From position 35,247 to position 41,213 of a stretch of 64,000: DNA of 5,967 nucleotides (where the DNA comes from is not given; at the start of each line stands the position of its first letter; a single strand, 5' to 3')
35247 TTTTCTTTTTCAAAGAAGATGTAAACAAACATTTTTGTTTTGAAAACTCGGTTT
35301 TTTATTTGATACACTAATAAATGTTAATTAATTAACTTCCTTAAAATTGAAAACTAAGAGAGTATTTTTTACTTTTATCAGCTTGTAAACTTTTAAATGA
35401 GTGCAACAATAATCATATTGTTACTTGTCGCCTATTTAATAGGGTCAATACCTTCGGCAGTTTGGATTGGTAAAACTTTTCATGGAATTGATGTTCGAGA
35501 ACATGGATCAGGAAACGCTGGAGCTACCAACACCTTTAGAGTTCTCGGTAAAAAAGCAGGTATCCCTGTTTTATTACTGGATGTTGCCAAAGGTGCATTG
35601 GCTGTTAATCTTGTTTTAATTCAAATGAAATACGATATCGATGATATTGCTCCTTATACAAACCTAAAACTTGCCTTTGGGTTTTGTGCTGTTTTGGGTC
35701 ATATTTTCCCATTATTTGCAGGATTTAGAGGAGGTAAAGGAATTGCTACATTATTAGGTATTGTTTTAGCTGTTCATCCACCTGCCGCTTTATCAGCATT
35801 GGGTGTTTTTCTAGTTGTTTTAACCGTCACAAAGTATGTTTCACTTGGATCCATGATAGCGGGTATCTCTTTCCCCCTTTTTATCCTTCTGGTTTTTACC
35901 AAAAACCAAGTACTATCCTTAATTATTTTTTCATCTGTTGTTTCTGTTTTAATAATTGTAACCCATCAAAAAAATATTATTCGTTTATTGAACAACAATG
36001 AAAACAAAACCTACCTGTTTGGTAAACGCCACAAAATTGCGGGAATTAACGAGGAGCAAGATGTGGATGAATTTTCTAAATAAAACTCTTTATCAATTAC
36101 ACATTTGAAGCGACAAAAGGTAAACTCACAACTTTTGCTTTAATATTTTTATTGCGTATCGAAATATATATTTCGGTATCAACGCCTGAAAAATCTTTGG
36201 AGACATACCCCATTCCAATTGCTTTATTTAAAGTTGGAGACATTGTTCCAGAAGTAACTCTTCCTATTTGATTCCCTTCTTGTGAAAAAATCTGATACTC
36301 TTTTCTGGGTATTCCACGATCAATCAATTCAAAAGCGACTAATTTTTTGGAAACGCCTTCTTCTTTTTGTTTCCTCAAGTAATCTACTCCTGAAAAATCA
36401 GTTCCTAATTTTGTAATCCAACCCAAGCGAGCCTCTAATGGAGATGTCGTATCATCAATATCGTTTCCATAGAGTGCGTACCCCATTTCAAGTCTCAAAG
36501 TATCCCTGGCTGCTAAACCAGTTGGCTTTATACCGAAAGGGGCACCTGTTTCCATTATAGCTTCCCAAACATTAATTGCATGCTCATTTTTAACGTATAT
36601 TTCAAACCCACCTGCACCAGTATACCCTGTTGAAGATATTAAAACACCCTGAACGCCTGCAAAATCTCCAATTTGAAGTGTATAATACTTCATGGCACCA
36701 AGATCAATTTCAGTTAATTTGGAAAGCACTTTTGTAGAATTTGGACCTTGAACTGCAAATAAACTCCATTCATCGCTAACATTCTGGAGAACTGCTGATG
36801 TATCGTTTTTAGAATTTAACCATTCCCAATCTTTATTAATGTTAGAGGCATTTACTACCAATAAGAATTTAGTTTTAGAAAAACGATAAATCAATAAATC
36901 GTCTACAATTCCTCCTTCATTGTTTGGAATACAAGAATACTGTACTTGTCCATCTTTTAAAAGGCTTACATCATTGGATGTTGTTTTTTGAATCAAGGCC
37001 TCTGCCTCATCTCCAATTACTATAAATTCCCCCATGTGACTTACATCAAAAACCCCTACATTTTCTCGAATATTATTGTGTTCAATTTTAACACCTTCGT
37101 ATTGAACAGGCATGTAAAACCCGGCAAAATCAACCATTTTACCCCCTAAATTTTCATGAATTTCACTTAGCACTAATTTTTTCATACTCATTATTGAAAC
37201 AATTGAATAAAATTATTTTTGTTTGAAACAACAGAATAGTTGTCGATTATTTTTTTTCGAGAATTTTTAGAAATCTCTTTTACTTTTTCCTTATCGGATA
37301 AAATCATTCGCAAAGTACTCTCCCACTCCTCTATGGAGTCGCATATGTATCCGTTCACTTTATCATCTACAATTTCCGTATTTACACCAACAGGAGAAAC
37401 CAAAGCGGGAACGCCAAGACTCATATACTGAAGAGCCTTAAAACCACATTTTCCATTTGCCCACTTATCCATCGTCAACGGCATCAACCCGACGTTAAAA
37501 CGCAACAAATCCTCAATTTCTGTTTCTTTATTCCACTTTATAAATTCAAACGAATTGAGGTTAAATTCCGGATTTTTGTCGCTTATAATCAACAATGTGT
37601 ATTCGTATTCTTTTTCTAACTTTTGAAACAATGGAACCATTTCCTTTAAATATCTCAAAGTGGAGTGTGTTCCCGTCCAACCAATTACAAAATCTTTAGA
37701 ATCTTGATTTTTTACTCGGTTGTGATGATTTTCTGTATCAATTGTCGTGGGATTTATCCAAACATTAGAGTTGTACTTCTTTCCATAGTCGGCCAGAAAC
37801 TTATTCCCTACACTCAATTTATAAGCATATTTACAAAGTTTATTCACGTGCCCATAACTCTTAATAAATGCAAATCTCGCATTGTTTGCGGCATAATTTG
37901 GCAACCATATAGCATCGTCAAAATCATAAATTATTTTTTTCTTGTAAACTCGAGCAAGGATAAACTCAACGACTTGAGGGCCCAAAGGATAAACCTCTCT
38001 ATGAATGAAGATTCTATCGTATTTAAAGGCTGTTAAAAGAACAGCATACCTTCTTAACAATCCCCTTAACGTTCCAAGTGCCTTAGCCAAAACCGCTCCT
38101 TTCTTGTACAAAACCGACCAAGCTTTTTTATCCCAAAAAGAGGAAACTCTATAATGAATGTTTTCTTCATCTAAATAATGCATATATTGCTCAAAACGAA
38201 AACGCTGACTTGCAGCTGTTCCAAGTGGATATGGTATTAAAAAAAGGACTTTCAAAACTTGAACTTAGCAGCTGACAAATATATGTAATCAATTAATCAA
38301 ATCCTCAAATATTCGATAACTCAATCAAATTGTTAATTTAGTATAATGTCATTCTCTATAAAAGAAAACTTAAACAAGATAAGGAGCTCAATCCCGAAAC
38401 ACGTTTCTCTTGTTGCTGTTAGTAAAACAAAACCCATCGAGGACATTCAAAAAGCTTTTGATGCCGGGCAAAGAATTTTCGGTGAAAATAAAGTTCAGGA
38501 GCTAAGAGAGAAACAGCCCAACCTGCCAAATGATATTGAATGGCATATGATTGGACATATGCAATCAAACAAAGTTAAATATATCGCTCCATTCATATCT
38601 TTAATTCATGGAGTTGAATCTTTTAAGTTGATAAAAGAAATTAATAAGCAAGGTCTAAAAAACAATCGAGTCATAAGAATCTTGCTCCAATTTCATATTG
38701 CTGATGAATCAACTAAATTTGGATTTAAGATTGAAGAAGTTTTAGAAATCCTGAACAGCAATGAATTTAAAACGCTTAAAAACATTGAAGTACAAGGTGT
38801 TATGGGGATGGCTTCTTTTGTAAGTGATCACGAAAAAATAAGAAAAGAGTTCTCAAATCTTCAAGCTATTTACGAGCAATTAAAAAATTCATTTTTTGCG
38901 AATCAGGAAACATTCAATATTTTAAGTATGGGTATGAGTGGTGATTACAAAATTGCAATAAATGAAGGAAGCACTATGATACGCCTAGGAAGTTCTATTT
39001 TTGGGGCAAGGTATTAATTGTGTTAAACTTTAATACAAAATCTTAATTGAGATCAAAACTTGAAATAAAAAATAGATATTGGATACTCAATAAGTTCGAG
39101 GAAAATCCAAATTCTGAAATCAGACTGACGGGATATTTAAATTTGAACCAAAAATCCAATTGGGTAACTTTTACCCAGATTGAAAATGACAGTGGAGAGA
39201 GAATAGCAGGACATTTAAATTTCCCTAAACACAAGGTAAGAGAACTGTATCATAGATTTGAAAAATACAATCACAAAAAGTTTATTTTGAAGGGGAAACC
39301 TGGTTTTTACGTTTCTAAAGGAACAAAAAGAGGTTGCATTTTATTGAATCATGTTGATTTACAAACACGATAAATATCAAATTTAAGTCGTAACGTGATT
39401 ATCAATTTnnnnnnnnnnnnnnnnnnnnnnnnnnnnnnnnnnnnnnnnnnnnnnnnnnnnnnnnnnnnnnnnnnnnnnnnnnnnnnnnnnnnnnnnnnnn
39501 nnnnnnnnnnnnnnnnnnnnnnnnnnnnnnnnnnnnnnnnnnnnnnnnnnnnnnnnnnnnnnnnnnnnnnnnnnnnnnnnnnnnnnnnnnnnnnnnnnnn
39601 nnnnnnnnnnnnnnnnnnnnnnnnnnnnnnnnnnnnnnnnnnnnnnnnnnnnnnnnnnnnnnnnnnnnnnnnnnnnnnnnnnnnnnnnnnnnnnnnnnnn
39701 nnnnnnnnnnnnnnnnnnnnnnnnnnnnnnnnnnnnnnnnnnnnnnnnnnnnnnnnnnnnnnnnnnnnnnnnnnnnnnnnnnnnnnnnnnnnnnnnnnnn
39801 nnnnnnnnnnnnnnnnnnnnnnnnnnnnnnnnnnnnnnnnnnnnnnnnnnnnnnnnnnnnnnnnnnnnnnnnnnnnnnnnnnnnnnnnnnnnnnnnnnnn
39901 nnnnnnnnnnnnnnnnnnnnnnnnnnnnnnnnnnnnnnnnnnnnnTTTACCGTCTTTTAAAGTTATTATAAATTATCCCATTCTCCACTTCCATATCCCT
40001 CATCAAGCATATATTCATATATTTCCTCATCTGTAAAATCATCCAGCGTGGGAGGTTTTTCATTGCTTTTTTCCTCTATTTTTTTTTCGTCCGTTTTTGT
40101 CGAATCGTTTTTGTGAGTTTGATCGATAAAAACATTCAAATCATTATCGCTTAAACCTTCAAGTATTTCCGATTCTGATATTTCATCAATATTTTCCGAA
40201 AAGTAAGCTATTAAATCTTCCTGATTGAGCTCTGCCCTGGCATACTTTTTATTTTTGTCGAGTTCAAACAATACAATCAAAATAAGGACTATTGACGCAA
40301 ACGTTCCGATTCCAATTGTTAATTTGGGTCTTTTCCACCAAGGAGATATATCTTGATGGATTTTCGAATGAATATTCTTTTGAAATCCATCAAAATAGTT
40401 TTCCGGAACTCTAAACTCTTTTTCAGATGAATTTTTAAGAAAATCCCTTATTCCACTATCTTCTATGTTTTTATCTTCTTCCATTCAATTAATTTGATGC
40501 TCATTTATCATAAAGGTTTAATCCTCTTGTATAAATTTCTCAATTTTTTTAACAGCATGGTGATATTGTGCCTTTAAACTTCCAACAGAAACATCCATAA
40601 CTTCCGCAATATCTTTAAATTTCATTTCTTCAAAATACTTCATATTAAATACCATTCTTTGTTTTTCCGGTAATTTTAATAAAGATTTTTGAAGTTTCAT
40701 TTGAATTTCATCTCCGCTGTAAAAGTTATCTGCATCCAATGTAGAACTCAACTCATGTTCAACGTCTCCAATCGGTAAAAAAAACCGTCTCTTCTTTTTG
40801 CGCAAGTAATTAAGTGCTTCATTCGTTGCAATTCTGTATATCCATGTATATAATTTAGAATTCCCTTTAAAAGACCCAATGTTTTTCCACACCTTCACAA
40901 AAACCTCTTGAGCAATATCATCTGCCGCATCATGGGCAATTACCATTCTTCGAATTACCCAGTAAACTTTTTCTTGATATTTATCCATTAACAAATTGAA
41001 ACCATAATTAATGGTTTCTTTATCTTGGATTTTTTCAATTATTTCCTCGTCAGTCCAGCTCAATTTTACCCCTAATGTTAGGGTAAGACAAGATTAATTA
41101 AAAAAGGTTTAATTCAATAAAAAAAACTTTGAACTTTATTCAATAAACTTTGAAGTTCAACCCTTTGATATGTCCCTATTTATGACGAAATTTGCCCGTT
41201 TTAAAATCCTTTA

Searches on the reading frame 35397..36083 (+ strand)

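Call 31: search_protein_families(library=pfam, max_evalue=0.000001, proteins=[window:35397-36083:+])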
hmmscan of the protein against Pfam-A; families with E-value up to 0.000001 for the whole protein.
window:35397-36083:+ (228 aa): 1 family
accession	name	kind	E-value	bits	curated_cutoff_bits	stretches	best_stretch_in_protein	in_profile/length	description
PF02660.20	G3P_acyltransf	-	8.5e-57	192.2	24.1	1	11-197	1-164/164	Glycerol-3-phosphate acyltransferase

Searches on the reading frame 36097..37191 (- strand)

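Call 31: search_protein_families(library=pfam, max_evalue=0.000001, proteins=[window:36097-37191:-])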
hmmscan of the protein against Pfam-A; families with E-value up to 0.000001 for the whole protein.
window:36097-37191:- (364 aa): 2 families
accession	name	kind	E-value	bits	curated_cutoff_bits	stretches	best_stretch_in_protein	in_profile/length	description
PF01571.26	GCV_T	-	2.8e-89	299.2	25.6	1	9-258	2-254/255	Aminomethyltransferase folate-binding domain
PF08669.17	GCV_T_C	-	9e-24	83.6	25.9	1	282-360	1-79/80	Glycine cleavage T-protein C-terminal barrel domain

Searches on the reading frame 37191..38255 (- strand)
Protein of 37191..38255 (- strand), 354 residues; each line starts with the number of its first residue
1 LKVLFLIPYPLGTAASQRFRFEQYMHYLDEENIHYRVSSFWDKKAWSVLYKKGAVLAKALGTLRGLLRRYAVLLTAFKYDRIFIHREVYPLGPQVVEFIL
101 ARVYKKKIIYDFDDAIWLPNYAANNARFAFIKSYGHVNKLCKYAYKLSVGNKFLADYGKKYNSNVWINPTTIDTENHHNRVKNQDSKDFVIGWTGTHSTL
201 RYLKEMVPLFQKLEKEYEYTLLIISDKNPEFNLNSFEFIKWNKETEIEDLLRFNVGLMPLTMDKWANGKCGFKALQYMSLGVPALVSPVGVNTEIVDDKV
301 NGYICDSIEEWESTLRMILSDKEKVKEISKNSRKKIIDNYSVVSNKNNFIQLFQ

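Call 31: search_protein_families(library=pfam, max_evalue=0.000001, proteins=[window:37191-38255:-])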
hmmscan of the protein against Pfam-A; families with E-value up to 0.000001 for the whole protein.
window:37191-38255:- (354 aa): 2 families
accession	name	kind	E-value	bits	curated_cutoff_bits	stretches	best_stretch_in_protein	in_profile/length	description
PF00534.26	Glycos_transf_1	-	7.3e-10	39.1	26.4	1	231-334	69-171/172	Glycosyl transferases group 1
PF13692.12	Glyco_trans_1_4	-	3.6e-08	34.2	27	1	197-321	10-142/142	Glycosyl transferases group 1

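Call 34: search_protein_families(library=ncbifam, max_evalue=0.00001, proteins=[window:37191-38255:-])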
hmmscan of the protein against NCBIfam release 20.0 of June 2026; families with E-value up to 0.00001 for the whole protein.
window:37191-38255:- (354 aa): 1 family
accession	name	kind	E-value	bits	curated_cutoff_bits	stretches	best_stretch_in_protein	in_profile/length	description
TIGR03999.1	thiol_BshA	equivalog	8.6e-09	34.8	273.7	1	198-349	209-366/375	N-acetyl-alpha-D-glucosaminyl L-malate synthase BshA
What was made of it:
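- Tried and rejected: The GT4 gene at 37191-38255 was rejected (34.8 bits against a cutoff of 273.7; call 34).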

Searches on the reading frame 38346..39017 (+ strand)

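Call 31: search_protein_families(library=pfam, max_evalue=0.000001, proteins=[window:38346-39017:+])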
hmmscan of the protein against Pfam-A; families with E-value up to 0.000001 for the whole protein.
window:38346-39017:+ (223 aa): 1 family
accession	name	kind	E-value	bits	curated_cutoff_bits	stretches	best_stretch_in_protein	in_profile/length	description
PF01168.26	Ala_racemase_N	-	6.5e-21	75.5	24.1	1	5-222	6-219/220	Alanine racemase, N-terminal domain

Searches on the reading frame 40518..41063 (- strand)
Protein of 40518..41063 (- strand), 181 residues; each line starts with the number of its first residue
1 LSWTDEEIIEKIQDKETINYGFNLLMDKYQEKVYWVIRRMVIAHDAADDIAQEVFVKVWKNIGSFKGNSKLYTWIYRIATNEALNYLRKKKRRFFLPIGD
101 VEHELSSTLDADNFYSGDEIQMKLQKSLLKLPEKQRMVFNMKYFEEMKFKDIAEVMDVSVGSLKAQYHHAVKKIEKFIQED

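Call 32: search_protein_families(library=pfam, max_evalue=0.000001, proteins=[window:40518-41063:-])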
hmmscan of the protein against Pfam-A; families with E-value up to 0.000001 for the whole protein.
window:40518-41063:- (181 aa): 3 families
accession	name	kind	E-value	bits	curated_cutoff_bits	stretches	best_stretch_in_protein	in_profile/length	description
PF04542.20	Sigma70_r2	-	4.1e-19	68.6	24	1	25-93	1-71/71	Sigma-70 region 2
PF08281.18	Sigma70_r4_2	-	3.2e-16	59.1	25.7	1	122-174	2-54/54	Sigma-70, region 4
PF04545.22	Sigma70_r4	-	2.8e-08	33.6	24.1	1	128-174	2-48/50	Sigma-70, region 4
